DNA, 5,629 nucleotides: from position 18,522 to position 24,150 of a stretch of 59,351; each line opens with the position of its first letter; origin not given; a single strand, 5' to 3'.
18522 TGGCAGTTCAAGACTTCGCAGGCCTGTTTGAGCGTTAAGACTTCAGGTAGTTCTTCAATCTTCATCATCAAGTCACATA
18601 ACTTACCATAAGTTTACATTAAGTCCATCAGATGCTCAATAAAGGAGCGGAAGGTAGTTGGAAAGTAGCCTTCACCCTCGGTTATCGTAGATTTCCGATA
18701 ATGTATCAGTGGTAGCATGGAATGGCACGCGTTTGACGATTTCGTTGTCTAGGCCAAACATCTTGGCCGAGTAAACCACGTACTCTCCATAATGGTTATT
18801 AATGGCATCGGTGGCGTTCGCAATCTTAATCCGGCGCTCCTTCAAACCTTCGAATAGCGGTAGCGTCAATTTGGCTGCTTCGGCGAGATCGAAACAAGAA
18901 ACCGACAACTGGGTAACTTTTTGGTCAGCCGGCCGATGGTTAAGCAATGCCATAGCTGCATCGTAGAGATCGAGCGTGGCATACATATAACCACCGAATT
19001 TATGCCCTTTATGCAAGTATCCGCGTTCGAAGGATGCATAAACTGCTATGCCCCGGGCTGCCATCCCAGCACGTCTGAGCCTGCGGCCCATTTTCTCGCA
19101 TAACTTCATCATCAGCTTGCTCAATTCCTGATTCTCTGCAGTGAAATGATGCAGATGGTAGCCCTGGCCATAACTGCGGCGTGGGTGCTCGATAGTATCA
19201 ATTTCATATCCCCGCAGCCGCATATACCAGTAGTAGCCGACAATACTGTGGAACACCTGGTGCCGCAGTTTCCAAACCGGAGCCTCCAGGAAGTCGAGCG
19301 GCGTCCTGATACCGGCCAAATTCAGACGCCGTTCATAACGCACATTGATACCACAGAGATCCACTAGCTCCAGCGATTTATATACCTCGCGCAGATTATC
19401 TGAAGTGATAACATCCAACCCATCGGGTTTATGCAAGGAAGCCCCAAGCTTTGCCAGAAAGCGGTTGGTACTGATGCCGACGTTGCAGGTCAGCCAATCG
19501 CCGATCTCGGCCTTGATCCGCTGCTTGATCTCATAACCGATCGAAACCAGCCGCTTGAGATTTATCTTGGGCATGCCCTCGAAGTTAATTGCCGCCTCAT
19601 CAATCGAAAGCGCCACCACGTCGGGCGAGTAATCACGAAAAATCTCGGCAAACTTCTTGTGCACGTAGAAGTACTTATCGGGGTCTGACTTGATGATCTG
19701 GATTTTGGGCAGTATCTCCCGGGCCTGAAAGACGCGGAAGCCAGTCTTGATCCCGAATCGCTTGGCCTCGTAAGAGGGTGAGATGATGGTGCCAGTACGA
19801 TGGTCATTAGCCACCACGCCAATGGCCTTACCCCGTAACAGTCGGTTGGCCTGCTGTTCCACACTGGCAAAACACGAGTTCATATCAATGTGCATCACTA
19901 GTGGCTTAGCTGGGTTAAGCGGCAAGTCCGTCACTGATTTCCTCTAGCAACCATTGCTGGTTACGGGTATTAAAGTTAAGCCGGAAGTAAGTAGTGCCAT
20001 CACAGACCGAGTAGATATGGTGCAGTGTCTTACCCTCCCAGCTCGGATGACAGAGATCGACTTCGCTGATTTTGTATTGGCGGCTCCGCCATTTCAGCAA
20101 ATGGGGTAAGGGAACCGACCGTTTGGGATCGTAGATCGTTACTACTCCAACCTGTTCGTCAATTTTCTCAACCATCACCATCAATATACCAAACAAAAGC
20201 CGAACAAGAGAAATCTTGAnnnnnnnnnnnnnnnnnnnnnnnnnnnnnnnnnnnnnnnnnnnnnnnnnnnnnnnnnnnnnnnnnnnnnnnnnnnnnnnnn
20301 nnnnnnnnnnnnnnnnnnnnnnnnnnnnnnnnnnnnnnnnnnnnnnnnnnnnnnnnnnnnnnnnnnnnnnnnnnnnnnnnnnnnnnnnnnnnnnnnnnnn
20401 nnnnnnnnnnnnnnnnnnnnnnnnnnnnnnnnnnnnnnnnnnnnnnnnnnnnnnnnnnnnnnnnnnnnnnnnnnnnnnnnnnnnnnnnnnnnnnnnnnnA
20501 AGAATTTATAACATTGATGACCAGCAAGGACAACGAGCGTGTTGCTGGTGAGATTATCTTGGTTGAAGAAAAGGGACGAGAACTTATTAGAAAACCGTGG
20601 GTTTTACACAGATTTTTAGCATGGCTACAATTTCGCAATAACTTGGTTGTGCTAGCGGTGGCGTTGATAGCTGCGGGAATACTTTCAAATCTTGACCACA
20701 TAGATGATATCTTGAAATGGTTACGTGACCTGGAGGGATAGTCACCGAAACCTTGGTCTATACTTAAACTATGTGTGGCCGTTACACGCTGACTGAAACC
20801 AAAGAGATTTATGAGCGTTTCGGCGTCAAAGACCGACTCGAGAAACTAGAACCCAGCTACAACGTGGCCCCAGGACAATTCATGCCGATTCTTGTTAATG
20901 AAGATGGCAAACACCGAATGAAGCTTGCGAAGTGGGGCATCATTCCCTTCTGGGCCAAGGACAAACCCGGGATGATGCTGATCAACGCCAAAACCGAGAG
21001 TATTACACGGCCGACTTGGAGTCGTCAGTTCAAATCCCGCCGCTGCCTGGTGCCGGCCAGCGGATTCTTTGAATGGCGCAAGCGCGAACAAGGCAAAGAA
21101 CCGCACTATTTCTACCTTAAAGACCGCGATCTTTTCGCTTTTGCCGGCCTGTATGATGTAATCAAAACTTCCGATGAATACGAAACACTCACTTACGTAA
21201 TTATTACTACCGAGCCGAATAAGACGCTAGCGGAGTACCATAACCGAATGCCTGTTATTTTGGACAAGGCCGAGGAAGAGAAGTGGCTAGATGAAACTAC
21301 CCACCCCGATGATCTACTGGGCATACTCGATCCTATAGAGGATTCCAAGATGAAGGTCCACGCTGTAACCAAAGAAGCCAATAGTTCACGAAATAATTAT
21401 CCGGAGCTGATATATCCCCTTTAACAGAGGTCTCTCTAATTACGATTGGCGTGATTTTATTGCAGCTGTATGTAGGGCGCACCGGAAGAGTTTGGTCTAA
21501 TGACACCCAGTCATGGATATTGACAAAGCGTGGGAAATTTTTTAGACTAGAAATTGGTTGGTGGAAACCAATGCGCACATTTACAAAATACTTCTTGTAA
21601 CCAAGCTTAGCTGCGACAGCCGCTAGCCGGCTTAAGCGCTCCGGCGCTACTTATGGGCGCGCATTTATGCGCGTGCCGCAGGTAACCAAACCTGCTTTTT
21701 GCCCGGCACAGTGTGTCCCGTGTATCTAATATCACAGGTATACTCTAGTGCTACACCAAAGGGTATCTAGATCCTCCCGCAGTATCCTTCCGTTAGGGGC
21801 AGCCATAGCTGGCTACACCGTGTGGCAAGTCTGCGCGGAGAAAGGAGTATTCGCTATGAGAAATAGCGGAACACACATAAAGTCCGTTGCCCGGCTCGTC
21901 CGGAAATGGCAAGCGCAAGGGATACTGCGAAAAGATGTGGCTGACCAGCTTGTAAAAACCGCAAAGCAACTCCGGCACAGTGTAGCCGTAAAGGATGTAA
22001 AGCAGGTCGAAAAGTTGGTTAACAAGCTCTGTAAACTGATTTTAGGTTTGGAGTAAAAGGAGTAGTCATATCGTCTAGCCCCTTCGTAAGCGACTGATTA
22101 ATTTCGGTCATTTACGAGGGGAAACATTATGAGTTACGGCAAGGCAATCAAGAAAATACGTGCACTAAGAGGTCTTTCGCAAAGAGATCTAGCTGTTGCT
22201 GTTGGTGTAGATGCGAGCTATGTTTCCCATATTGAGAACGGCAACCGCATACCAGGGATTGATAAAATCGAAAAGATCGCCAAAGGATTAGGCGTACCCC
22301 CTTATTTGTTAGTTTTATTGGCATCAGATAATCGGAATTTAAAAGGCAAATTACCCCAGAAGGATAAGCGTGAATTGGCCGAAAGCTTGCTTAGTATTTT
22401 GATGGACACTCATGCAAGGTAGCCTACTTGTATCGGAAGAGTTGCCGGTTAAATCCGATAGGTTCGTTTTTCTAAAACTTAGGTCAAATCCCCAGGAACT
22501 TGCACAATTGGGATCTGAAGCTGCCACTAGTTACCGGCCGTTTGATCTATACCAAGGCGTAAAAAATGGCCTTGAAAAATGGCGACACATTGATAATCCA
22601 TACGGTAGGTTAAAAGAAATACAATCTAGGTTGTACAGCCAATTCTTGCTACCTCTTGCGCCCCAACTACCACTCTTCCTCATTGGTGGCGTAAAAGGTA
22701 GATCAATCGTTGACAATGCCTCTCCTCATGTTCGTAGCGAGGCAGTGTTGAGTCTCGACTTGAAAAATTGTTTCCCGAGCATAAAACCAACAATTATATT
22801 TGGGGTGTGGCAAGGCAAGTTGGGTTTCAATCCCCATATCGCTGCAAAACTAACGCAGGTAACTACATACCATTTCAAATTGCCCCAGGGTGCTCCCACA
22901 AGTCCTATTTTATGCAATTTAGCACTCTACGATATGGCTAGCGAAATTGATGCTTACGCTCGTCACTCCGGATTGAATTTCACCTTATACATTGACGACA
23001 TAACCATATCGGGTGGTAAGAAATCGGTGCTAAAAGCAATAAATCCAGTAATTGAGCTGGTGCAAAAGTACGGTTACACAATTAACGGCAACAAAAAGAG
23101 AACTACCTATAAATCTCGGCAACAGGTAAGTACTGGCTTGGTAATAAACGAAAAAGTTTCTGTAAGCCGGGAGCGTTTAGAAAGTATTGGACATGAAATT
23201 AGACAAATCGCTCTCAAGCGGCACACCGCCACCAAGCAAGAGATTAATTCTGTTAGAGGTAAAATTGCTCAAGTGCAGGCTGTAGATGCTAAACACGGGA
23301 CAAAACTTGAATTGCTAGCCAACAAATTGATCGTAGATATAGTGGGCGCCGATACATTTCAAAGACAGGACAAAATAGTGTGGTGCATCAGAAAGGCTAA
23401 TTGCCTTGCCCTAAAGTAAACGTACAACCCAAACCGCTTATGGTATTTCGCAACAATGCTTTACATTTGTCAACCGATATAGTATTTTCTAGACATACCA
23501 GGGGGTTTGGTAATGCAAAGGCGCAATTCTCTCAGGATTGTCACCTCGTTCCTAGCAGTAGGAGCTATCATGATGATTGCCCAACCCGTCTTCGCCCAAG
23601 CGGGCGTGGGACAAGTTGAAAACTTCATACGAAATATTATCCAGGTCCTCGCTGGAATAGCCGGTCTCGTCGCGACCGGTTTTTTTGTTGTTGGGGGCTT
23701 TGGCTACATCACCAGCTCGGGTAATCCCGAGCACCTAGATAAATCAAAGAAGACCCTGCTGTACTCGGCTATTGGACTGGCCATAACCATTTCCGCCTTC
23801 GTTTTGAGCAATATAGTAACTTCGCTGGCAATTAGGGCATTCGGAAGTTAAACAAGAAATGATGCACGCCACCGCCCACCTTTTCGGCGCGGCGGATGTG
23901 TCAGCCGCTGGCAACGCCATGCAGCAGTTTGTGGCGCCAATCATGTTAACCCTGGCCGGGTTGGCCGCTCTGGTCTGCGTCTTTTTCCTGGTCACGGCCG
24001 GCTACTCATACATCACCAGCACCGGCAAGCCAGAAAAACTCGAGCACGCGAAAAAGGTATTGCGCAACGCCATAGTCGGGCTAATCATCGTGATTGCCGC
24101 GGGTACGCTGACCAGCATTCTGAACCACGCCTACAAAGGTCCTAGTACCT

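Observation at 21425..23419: Retron-type reverse transcriptase operon (small helical protein + XRE HTH + RT) behind a ~430-bp hairpin-dense leader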

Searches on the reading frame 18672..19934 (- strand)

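Call 58: search_protein_families(library=pfam, proteins=[window:18672-19934:-], max_evalue=0.001)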
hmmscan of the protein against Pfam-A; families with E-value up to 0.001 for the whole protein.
window:18672-19934:- (420 aa): 2 families
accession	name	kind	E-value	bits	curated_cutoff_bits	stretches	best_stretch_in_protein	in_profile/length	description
PF00817.25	IMS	-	1.3e-34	119.6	23.2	1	16-164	1-146/148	impB/mucB/samB family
PF11799.13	IMS_C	-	2.5e-10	41.2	20.7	1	254-355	3-104/109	impB/mucB/samB family C-terminal domain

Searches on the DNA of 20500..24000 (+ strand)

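Call 7: search_rna_families(source=window, start=20500, end=24000, threshold=evalue, max_evalue=10)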
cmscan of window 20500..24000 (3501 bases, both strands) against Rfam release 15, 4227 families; matches with E-value up to 10: 2.
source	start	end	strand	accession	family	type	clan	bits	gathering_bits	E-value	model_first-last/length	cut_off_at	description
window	23620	23687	+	RF02784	SorX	Gene; sRNA;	-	16.8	46.6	1.4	1-73/73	no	Singlet oxygen resistance RNA X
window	22824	22845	-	RF01322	CRISPR-DR9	Gene; CRISPR;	-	16.1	45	8.1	1-37/37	no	CRISPR RNA direct repeat element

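Call 95: build_rna_model(alignment_id=A6, structure=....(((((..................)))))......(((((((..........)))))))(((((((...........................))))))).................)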
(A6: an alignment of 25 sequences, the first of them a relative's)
Model R1 built from alignment A6 (25 sequences, 120 columns); structure: as given.
model positions 76; base pairs 19; branch points 2; effective number of sequences 25; information 0.695 bits per position. Calibrated on 0.2 Mb of random sequence (short: E-values are rough).
structure used (alignment columns):
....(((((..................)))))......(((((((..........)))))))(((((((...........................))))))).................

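Call 96: search_with_rna_model(model_id=R1, sources=[window, L080, L017, L019, L066, L070, L072, L075, L002, L009, L024, L029, L033, L040, L061, L068, L073, L074, L076, L078, L081], max_evalue=1, show_alignments=2)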
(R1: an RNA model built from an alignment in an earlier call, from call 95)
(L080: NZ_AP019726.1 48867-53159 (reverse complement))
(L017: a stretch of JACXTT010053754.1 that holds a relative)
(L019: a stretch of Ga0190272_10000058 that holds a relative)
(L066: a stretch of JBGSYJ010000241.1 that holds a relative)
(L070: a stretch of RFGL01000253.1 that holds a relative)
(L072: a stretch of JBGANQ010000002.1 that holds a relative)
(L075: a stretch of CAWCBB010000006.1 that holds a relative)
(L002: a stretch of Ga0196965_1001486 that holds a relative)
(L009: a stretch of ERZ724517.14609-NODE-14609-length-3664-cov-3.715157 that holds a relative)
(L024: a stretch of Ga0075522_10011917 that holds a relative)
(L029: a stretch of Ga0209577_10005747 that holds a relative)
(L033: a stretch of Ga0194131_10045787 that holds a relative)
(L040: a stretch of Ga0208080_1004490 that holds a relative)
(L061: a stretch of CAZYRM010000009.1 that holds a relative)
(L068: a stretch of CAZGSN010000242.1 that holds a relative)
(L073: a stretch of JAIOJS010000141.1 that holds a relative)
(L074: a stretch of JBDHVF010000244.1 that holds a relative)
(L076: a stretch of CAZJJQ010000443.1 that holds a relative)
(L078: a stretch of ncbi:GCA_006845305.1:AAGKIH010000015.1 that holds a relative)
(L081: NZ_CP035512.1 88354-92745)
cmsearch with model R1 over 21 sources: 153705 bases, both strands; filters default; matches with E-value up to 1: 10.
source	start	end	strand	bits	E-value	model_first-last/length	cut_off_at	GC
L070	1609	1687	+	35.6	4.2e-06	1-76/76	no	0.68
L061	1425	1515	+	34.8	6.3e-06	1-76/76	no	0.64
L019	1606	1688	+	34.4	7.7e-06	1-76/76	no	0.64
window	21631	21702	+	32.3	2.4e-05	1-76/76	no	0.57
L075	1574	1650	+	30.1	7.5e-05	1-76/76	no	0.68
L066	1584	1660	+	27.2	0.00035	1-76/76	no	0.64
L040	1461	1538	+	22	0.0054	1-76/76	no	0.68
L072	1451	1539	+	20.7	0.011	1-76/76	no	0.56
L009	1103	1202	+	19.8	0.017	1-76/76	no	0.49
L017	1589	1663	+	18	0.045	1-76/76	no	0.6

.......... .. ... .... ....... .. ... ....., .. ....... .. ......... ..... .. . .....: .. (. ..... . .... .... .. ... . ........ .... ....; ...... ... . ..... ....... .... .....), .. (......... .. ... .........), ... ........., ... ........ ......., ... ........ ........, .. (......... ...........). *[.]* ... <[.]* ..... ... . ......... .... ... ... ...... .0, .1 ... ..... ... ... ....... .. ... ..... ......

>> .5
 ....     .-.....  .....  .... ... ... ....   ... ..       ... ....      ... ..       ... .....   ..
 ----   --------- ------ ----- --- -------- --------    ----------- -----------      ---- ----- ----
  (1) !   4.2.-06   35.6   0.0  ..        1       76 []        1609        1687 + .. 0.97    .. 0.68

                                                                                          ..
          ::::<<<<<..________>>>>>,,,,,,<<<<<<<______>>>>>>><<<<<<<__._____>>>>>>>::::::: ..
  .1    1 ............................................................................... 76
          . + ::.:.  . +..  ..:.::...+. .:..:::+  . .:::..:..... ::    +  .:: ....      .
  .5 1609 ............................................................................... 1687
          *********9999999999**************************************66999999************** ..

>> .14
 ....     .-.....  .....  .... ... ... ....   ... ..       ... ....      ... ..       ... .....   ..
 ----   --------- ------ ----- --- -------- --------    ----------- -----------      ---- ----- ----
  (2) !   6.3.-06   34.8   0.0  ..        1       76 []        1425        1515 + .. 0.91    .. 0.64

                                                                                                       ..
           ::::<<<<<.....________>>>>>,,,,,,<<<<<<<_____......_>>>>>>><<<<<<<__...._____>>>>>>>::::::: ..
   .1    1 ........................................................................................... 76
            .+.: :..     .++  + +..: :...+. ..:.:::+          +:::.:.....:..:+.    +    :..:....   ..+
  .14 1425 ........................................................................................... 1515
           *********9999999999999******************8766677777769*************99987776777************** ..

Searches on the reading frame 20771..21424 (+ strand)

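Call 3: search_protein_families(library=pfam, proteins=[window:20771-21424:+], max_evalue=0.01)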
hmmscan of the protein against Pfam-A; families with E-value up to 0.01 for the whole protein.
window:20771-21424:+ (217 aa): 1 family
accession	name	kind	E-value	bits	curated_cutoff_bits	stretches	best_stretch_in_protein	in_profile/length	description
PF02586.19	SRAP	-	2e-66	224.1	27.1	1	1-205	1-213/214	SOS response associated peptidase (SRAP)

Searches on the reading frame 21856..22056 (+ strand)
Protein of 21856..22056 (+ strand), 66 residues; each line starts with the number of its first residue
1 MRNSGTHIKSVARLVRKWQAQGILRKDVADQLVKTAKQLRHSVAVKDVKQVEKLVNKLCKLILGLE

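Call 3: search_protein_families(library=pfam, proteins=[window:21856-22056:+], max_evalue=0.01)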
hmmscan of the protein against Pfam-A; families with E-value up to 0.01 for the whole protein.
window:21856-22056:+ (66 aa): 1 family
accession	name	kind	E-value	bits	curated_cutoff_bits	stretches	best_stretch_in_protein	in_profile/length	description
PF22888.1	FIMAH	-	0.007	17.4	24.8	1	10-61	3-54/81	FIMAH domain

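Call 4: search_protein_families(library=padloc, proteins=[window:21856-22056:+], max_evalue=0.01)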
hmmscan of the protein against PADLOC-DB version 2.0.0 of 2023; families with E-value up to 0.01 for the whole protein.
window:21856-22056:+ (66 aa): 0 families

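Call 5: search_protein_families(library=ncbifam, proteins=[window:21856-22056:+], max_evalue=0.01)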
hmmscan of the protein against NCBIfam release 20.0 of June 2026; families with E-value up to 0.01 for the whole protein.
window:21856-22056:+ (66 aa): 1 family
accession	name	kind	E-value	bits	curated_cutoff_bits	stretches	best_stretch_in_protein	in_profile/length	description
NF002634.0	PRK02304.1-3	equivalog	0.0065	16.2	170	1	5-46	7-47/182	adenine phosphoribosyltransferase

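Call 62: find_homologous_proteins(query=window:21856-22053:+, max_evalue=0.01)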
Query window:21856-22053:+ (66 aa): 1 proteins with E <= 0.01 among 1 candidates.
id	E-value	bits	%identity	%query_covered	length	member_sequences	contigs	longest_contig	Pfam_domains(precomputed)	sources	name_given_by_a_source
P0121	1.8e-33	130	100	100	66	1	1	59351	-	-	-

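Call 66: search_solved_structures(query=A3, max_evalue=1)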
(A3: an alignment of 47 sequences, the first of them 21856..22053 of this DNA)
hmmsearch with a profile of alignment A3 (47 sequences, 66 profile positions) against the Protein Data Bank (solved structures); distinct sequences matched with E-value up to 1: 29.
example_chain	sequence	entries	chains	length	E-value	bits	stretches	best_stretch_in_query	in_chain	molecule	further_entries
7bqr_A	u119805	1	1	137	0.0027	20.7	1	8-64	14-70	Mussoc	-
5vfp_V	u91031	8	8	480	0.014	18.4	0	20-57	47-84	26S proteasome non-ATPase regulatory subunit 3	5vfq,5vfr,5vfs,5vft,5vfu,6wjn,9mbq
5vgz_V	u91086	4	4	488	0.015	18.3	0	20-57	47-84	26S proteasome non-ATPase regulatory subunit 3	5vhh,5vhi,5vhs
5gjr_S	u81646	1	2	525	0.024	17.7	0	20-57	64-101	26S proteasome non-ATPase regulatory subunit 3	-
22mm_V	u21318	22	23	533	0.025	17.6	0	20-57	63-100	26S proteasome non-ATPase regulatory subunit 3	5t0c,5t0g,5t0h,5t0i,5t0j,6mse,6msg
9e6q_AQ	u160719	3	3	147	0.025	17.6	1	6-36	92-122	Large ribosomal subunit protein eL19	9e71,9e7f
12bm_V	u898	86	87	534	0.025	17.6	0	20-57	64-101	26S proteasome non-ATPase regulatory subunit 3 | RPN3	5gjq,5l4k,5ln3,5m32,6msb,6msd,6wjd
9drl_A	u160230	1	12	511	0.027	17.5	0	29-53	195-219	T33-549_B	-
6epc_S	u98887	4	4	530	0.033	17.2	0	20-57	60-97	Proteasome (Prosome, macropain) 26S subunit, non-ATPase, 3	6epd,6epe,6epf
1tt5_A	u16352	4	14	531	0.045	16.8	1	14-44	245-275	amyloid protein-binding protein 1 | NEDD8-activating enzyme E1 regulatory subunit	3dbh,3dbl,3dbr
1r4m_A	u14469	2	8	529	0.046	16.8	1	14-44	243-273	amyloid beta precursor protein-binding protein 1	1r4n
7n3t_C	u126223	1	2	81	0.084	15.9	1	6-43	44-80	Designed TrkA-binding miniprotein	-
5xj0_Y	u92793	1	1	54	0.2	14.7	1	8-39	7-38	gp76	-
7y5e_GL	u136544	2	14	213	0.2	14.7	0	38-59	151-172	PSII_Pbs31 domain-containing protein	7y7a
6z0m_B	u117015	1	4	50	0.22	14.6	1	7-43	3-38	Cys-Ncap strand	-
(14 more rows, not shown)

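Call 67: search_protein_families(library=pfam, alignment_id=A3, max_evalue=0.01)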
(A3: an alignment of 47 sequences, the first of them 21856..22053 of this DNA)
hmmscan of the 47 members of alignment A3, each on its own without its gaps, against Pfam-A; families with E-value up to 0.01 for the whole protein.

A. member 1, window:21856-22053:+ (66 aa): 1 family
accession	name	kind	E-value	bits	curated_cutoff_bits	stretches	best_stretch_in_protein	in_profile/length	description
PF22888.1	FIMAH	-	0.007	17.4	24.8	1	10-61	3-54/81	FIMAH domain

B. families by the number of members that match (of 47 scanned): 2 families
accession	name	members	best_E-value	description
PF22888.1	FIMAH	9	1.3e-05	FIMAH domain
PF11827.13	DUF3347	1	0.008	Protein of unknown function (DUF3347)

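Call 68: find_homologous_proteins(query=A3, max_evalue=0.001)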
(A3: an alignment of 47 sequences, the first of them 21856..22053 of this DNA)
Query A3 (47 sequences) (66 aa, profile of the alignment): 14 proteins with E <= 0.001 among 872 candidates.
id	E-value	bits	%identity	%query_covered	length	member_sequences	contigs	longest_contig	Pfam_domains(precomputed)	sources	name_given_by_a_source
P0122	1.7e-14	71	19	95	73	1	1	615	-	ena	-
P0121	1.3e-13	68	100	100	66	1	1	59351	-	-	-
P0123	2.8e-13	67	25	86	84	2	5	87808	-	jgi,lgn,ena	jgi:hypothetical protein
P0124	7.0e-13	66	20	83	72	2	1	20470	-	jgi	-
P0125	1.0e-12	65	28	41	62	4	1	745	-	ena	-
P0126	1.3e-12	65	-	-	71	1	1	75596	-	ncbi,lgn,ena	-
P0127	2.3e-12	64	-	-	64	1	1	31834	-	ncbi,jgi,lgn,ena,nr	ncbi:MAG TPA: hypothetical protein VD947_03635 [Patescibacteria group bacterium]|nr:hypothetical pro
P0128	5.1e-12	63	-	-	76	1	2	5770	-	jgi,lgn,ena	-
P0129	7.6e-12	63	-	-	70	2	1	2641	-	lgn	-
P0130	5.9e-11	60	-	-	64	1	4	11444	-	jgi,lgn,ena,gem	-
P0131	9.7e-11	59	-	-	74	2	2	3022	-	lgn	-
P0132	1.6e-10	58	34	41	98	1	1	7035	-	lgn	-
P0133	1.2e-8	52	20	85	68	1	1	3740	-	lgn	-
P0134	2.5e-4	39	86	11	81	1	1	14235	-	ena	-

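Call 77: predict_structure(alignment_id=A4)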
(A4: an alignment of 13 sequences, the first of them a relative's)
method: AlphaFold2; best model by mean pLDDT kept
length: 66 residues; sequences in the alignment: 13
mean_pLDDT: 81.3   pTM: 0.60
mean pLDDT of the five models: 81.3, 80.8, 80.5, 79.8, 79.2
residues with pLDDT >= 90: 15; 70-90: 40; 50-70: 8; < 50: 3
segments of 3 or more residues with pLDDT < 50: 1-3
pLDDT, mean of each block of 10 residues (from residue 1): 56 81 84 89 91 90 75
secondary structure, 60 per line:
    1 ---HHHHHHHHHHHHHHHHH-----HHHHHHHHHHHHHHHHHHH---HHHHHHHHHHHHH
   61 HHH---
elements in order: H4-20 H26-44 H48-63

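Call 80: fold_search(model_id=the predicted structure, library=pdb)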
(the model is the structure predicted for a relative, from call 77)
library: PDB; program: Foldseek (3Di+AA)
matches with E <= 10: 146; with E <= 0.001: 0
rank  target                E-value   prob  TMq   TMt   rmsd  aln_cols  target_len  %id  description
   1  9k5p_C                9.5e-01  0.95  0.68  0.53   2.2        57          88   16  Crystal structure of designed zinc-induced homotrimer C3-Zn2-HEHE-19 (released 2025-10-22)
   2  7yh5_A                1.6e+00  0.38  0.52  0.21   7.5        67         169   13  MazG(Mycobacterium tuberculosis) (released 2023-07-19)
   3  9k5p_B                1.8e+00  0.75  0.65  0.52   3.5        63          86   16  Crystal structure of designed zinc-induced homotrimer C3-Zn2-HEHE-19 (released 2025-10-22)
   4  8i9z_LR               1.8e+00  0.18  0.44  0.20  21.3        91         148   14  Cryo-EM structure of a Chaetomium thermophilum pre-60S ribosomal subunit - State Spb4 (released 2023-05-17)
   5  8btr_LS               1.9e+00  0.35  0.44  0.18   9.2        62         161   16  Giardia Ribosome in PRE-T Hybrid State (D2) (released 2023-03-22)
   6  7bww_A                2.1e+00  0.47  0.54  0.40   9.7        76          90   14  Structure of the engineered metallo-Diels-Alderase DA7 W16S (released 2021-04-21)
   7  1jaf_A                2.4e+00  0.60  0.55  0.30   2.8        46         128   22  CRYSTAL STRUCTURE OF CYTOCHROME C' FROM RHODOCYCLUS GELATINOSUS AT 2.5 ANGSTOMS RESOLUTION (released 1998-01-21)
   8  9grx_7                2.6e+00  0.77  0.55  0.26   0.8        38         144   18  NDH-PSI-LHCI supercomplex from S. oleracea (released 2025-02-12)
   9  7yh8_A                2.7e+00  0.35  0.50  0.53   4.0        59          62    8  Crystal structure of a heterochiral protein complex (released 2023-07-19)
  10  7bww_C                2.9e+00  0.38  0.54  0.41   9.6        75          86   15  Structure of the engineered metallo-Diels-Alderase DA7 W16S (released 2021-04-21)
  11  5a60                  3.1e+00  0.41  0.45  0.08   2.7        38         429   24  Crystal structure of full-length E. coli ygiF in complex with tripolyphosphate and two magnesium ions (released 2015-08-05)
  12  8qyx_L1               3.1e+00  0.23  0.44  0.18   9.2        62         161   16  Human 60S ribosomal subunit (released 2024-12-11)
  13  7bww_B                3.3e+00  0.30  0.52  0.40   9.4        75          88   15  Structure of the engineered metallo-Diels-Alderase DA7 W16S (released 2021-04-21)
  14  7jrl                  3.3e+00  0.30  0.56  0.10   3.6        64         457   11  The structure of CBM51-2 in complex with GlcNAc and INT domains from Clostridium perfringens ZmpB (released 2021-02-03)
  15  3v1c_B                3.5e+00  0.63  0.57  0.78   2.2        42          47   17  Crystal structure of de novo designed MID1-zinc (released 2012-01-11)
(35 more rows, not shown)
